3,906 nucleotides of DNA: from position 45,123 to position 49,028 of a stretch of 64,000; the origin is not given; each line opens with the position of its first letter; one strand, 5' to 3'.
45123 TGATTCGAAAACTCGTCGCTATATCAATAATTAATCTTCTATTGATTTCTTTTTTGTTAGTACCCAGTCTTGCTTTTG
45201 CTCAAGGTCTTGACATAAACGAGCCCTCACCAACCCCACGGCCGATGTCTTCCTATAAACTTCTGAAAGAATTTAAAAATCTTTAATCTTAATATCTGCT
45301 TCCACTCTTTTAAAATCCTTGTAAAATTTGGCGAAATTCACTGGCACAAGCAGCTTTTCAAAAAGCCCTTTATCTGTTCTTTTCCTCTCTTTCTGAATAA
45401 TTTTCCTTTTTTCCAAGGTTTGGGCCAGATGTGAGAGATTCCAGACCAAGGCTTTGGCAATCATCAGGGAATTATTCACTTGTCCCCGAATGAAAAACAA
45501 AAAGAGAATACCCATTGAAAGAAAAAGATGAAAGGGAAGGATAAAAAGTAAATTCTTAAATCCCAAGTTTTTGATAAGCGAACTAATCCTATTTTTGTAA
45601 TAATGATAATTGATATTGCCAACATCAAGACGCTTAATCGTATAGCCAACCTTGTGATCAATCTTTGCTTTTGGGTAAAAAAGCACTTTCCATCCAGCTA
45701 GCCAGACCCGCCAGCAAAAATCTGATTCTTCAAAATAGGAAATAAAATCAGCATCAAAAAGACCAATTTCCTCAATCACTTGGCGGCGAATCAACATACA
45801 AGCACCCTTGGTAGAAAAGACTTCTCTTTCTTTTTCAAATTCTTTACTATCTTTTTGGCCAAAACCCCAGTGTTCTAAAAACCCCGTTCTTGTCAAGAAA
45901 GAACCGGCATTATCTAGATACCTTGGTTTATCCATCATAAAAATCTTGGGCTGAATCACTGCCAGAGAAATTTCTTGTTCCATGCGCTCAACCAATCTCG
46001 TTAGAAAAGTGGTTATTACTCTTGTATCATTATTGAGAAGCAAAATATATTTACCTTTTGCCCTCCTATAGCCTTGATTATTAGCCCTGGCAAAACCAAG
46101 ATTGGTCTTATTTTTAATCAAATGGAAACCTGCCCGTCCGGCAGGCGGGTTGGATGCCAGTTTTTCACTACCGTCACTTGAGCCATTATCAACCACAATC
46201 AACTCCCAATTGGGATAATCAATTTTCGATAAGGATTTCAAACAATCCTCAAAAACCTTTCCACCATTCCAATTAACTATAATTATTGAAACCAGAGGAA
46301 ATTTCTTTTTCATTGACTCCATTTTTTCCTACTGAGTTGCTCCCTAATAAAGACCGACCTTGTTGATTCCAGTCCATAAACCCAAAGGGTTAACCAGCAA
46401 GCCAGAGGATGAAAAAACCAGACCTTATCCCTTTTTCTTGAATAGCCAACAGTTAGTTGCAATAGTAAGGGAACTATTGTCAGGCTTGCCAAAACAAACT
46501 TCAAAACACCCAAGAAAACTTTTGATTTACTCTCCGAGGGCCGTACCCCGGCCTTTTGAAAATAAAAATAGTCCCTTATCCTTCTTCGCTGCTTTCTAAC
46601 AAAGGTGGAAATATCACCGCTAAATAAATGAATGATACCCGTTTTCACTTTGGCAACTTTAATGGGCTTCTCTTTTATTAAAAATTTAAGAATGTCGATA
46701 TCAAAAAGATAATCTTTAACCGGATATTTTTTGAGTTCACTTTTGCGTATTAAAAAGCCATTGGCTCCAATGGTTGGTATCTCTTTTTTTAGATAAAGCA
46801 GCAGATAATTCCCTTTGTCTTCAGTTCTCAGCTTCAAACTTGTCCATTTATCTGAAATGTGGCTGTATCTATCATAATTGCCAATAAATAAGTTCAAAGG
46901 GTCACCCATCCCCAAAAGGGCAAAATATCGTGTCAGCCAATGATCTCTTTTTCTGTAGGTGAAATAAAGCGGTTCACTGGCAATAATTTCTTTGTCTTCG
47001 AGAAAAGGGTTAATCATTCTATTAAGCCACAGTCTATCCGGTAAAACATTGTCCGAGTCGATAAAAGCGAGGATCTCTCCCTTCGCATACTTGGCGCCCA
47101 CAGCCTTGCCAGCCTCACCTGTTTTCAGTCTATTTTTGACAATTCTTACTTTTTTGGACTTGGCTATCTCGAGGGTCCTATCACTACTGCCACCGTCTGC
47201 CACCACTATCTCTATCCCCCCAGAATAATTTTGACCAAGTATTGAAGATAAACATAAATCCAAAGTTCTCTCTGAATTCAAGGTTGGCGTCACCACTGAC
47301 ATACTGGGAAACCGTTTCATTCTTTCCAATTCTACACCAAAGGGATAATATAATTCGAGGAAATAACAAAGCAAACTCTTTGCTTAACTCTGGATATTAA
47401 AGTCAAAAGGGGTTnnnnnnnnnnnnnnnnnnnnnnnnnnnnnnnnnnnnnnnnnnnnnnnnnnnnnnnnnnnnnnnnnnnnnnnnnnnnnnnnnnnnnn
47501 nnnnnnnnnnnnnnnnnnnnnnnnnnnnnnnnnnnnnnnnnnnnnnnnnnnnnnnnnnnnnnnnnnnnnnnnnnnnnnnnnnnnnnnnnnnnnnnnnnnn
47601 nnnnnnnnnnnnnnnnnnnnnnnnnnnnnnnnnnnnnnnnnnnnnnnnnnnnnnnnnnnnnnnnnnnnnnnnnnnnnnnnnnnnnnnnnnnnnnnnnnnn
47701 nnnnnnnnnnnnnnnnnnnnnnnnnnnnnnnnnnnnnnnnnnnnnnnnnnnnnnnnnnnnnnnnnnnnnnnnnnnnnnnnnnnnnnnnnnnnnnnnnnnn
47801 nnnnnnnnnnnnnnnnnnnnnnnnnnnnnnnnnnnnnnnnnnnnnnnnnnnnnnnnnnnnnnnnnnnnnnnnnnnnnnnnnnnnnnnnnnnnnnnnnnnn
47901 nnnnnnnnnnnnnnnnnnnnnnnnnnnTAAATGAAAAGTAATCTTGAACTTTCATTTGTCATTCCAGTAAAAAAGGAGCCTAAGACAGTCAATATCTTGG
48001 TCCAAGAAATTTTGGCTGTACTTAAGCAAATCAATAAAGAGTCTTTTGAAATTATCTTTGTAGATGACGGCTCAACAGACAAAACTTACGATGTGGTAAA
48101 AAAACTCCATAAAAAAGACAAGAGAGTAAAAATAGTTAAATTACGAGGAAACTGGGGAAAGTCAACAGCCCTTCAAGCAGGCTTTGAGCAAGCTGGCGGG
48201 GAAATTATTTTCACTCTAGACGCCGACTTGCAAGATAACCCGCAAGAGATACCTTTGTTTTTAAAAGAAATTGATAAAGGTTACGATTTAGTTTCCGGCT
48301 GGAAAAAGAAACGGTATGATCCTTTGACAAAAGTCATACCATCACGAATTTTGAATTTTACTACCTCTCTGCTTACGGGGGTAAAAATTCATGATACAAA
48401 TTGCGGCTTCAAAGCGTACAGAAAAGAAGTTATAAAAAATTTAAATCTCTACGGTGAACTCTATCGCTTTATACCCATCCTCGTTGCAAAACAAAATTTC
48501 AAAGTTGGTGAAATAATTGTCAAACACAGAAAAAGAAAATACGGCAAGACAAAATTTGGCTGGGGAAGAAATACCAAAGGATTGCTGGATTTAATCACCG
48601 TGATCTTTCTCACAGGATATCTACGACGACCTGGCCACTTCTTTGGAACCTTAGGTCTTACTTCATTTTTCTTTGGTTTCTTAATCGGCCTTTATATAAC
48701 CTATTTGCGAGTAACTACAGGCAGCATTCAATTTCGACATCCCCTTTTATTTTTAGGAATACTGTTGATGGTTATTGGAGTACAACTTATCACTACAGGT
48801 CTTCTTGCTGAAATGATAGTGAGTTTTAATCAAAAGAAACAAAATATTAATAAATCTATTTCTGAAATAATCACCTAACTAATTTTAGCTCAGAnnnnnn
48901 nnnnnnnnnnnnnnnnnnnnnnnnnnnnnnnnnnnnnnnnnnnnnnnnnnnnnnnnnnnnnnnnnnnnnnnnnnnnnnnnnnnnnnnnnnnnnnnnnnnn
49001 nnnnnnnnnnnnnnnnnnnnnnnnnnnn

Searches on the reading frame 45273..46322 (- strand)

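Call 11: search_protein_families(library=pfam, proteins=[window:45273-46322:-], max_evalue=0.001)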
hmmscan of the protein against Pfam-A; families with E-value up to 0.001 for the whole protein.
window:45273-46322:- (349 aa): 5 families
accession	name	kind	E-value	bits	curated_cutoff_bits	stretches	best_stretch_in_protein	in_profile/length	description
PF00535.33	Glycos_transf_2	-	1e-27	97.5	23.3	1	12-187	1-168/168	Glycosyl transferase family 2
PF13641.12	Glyco_tranf_2_3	-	9.8e-18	65.4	27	1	11-223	3-211/230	Glycosyltransferase like family 2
PF13632.12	Glyco_trans_2_3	-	1.9e-14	54.4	27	1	92-269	1-175/198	Glycosyl transferase family group 2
PF10111.15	Glyco_tranf_2_2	-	5.8e-09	36.3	27.3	1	24-207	15-200/276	Glycosyltransferase like family 2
PF13506.12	Glyco_transf_21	-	3e-06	27.2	21.7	1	82-218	23-149/174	Glycosyl transferase family 21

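Call 47: search_protein_families(library=ncbifam, proteins=[window:45273-46322:-], max_evalue=0.001)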
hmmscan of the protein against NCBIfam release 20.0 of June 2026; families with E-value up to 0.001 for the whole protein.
window:45273-46322:- (349 aa): 23 families
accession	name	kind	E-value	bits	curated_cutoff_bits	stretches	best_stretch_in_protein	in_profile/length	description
TIGR03937.1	PgaC_IcaA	equivalog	1.5e-22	80.1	422.3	1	5-221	41-248/407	poly-beta-1,6-N-acetyl-D-glucosamine synthase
TIGR03965.1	mycofact_glyco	equivalog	1.7e-20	73.4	280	1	7-224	72-281/467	mycofactocin biosynthesis glycosyltransferase MftF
NF007482.0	PRK10073.1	equivalog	7.4e-17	61.3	423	1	4-123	1-118/334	glycosyltransferase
NF038299.1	EPS_HpsN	equivalog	2.3e-16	59.7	425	1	9-259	1-260/317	hormogonium polysaccharide biosynthesis glycosyltransferase HpsN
TIGR01556.1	rhamnosyltran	subfamily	4.5e-16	58.9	200.55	1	35-239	18-219/281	rhamnosyltransferase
NF041875.1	EPS_EpsD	equivalog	3.3e-15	56.3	370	1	11-223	1-206/325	exopolysaccharide biosynthesis glycosyltransferase EpsD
NF047683.1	TeichurnBiosyTuaG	equivalog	1e-14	54.8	400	1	4-117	1-114/252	teichuronic acid biosynthesis protein TuaG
TIGR04283.1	glyco_like_mftF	equivalog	9.1e-14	51.6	182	1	11-207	1-170/221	TIGR04283 family arsenosugar biosynthesis glycosyltransferase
TIGR03111.1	glyc2_xrt_Gpos1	hypoth_equivalog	1.2e-13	50.7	363.95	1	4-196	44-240/439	TIGR03111 family XrtG-associated glycosyltransferase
NF041394.1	GtaseAglG_Halo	equivalog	2.7e-12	46.6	440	1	12-225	4-217/304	glucosyl-dolichyl phosphate glucuronosyltransferase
NF045692.1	OglycostaseCruG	equivalog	9.1e-12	44.6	600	1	5-221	37-253/386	2'-O-glycosyltransferase CruG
NF053739.1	GlytfEpsEBac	equivalog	2.6e-11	43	450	1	9-131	1-124/265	glycosyltransferase EpsE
NF050050.1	ProtGlycPglI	equivalog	4.8e-10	39.3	500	1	9-118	2-112/306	GalNAc(5)-diNAcBac-PP-undecaprenol beta-1,3-glucosyltransferase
NF007453.0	PRK10018.1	equivalog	5.5e-10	39.4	382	1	5-122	2-119/280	colanic acid biosynthesis glycosyltransferase WcaA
TIGR04017.1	WcaA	equivalog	6.4e-10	39.1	495.75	1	7-122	3-118/279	colanic acid biosynthesis glycosyltransferase WcaA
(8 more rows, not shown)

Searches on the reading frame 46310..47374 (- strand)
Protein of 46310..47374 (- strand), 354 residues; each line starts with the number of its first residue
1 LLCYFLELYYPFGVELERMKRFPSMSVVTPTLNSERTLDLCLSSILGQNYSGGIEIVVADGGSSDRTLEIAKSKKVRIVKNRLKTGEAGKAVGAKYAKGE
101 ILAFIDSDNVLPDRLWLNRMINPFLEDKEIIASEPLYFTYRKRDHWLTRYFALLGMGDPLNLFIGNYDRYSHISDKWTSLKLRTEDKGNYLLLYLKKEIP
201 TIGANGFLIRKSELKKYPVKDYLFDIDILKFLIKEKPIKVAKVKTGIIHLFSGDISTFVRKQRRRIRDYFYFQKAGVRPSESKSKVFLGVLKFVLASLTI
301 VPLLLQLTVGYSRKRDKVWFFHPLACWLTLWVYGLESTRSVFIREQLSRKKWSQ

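Call 11: search_protein_families(library=pfam, proteins=[window:46310-47374:-], max_evalue=0.001)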
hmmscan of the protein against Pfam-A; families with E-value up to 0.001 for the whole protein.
window:46310-47374:- (354 aa): 2 families
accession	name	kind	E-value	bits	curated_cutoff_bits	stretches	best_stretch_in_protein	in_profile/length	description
PF00535.33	Glycos_transf_2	-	6.9e-22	78.6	23.3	1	26-156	1-132/168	Glycosyl transferase family 2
PF13641.12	Glyco_tranf_2_3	-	2.2e-06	28.3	27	1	23-128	1-114/230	Glycosyltransferase like family 2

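Call 47: search_protein_families(library=ncbifam, proteins=[window:46310-47374:-], max_evalue=0.001)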
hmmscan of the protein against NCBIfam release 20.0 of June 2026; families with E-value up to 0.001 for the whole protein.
window:46310-47374:- (354 aa): 18 families
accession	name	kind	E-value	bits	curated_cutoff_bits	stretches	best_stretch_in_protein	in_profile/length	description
TIGR03965.1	mycofact_glyco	equivalog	5.1e-17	61.9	280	1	20-151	71-205/467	mycofactocin biosynthesis glycosyltransferase MftF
TIGR04283.1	glyco_like_mftF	equivalog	4.4e-15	55.9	182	1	25-133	1-105/221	TIGR04283 family arsenosugar biosynthesis glycosyltransferase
NF010496.0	PRK13915.1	equivalog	1.4e-11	44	262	1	15-131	23-149/307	glucosyl-3-phosphoglycerate synthase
NF007482.0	PRK10073.1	equivalog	8.1e-11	41.5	423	1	19-118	2-105/334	glycosyltransferase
TIGR03937.1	PgaC_IcaA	equivalog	1.6e-09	37.3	422.3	1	18-132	40-158/407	poly-beta-1,6-N-acetyl-D-glucosamine synthase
NF047683.1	TeichurnBiosyTuaG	equivalog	3.4e-09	36.7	400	1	21-112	4-101/252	teichuronic acid biosynthesis protein TuaG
TIGR04242.1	nodulat_NodC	equivalog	1e-08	34.6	550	1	18-150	43-181/395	chitooligosaccharide synthase NodC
TIGR03111.1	glyc2_xrt_Gpos1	hypoth_equivalog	1.8e-08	33.6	363.95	1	16-132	42-164/439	TIGR03111 family XrtG-associated glycosyltransferase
TIGR03469.1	HpnB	hypoth_equivalog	4.1e-08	32.7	379.25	1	19-76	40-97/386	hopene-associated glycosyltransferase HpnB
NF050050.1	ProtGlycPglI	equivalog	9.5e-08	31.8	500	1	23-112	2-97/306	GalNAc(5)-diNAcBac-PP-undecaprenol beta-1,3-glucosyltransferase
NF041875.1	EPS_EpsD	equivalog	1.3e-07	31.4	370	1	25-111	1-92/325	exopolysaccharide biosynthesis glycosyltransferase EpsD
NF053739.1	GlytfEpsEBac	equivalog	3.8e-06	26.1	450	1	23-114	1-99/265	glycosyltransferase EpsE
NF041394.1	GtaseAglG_Halo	equivalog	3.9e-06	26.4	440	1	26-132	4-115/304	glucosyl-dolichyl phosphate glucuronosyltransferase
NF038299.1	EPS_HpsN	equivalog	7.2e-06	25.2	425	1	23-132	1-114/317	hormogonium polysaccharide biosynthesis glycosyltransferase HpsN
TIGR04182.1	glyco_TIGR04182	equivalog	1.7e-05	24.4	325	1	26-126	3-99/293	S-layer glycoprotein N-glycosyltransferase AglJ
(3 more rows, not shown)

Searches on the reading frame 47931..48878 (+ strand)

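Call 11: search_protein_families(library=pfam, proteins=[window:47931-48878:+], max_evalue=0.001)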
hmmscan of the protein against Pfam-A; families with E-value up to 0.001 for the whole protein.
window:47931-48878:+ (315 aa): 3 families
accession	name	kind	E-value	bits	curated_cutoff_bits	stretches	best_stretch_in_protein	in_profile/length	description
PF00535.33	Glycos_transf_2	-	2e-34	119.4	23.3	1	8-170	1-166/168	Glycosyl transferase family 2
PF10111.15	Glyco_tranf_2_2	-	5.3e-09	36.4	27.3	1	8-100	1-92/276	Glycosyltransferase like family 2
PF13641.12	Glyco_tranf_2_3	-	0.00059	20.3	27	1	7-119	3-117/230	Glycosyltransferase like family 2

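Call 47: search_protein_families(library=ncbifam, proteins=[window:47931-48878:+], max_evalue=0.001)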
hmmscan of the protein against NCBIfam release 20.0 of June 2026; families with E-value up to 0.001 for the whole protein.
window:47931-48878:+ (315 aa): 23 families
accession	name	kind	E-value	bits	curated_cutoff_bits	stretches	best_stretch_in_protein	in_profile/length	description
NF007986.1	PRK10714.1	equivalog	3.1e-50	171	529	1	7-297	8-294/316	undecaprenyl-phosphate 4-deoxy-4-formamido-L-arabinose transferase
NF047588.1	GlcsyltransPgfSStrep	equivalog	7.3e-39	133.8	500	1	6-297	2-288/308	glycosyltransferase PgfS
TIGR04182.1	glyco_TIGR04182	equivalog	3.6e-25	88.9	325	1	10-303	5-289/293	S-layer glycoprotein N-glycosyltransferase AglJ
TIGR03937.1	PgaC_IcaA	equivalog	2.1e-16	59.9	422.3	1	6-100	46-136/407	poly-beta-1,6-N-acetyl-D-glucosamine synthase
NF041391.1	DPhHxTase_Halo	equivalog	1.4e-15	56.8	375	1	24-174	10-156/213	dolichyl-phosphate hexose transferase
NF007482.0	PRK10073.1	equivalog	1.6e-12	47.1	423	1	2-111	3-107/334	glycosyltransferase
TIGR03965.1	mycofact_glyco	equivalog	1.2e-11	44.2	280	1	6-104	75-169/467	mycofactocin biosynthesis glycosyltransferase MftF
NF041875.1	EPS_EpsD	equivalog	1.8e-11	44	370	1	8-107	2-97/325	exopolysaccharide biosynthesis glycosyltransferase EpsD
NF050050.1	ProtGlycPglI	equivalog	5.3e-11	42.4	500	1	8-121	5-115/306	GalNAc(5)-diNAcBac-PP-undecaprenol beta-1,3-glucosyltransferase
NF047683.1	TeichurnBiosyTuaG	equivalog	5.5e-11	42.6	400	1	23-104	21-101/252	teichuronic acid biosynthesis protein TuaG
NF045692.1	OglycostaseCruG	equivalog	9.1e-11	41.3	600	1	8-122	44-161/386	2'-O-glycosyltransferase CruG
NF010496.0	PRK13915.1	equivalog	2e-10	40.2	262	1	2-104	28-131/307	glucosyl-3-phosphoglycerate synthase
TIGR04283.1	glyco_like_mftF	equivalog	7e-10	38.9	182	1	7-101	1-84/221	TIGR04283 family arsenosugar biosynthesis glycosyltransferase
NF058614.1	PPMAGASynPpgS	equivalog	2.1e-09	37.2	370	1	27-204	15-201/226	polyprenyl-phospho-N-acetylgalactosaminyl synthase PpgS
TIGR03469.1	HpnB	hypoth_equivalog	7.3e-09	35.1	379.25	1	7-123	46-170/386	hopene-associated glycosyltransferase HpnB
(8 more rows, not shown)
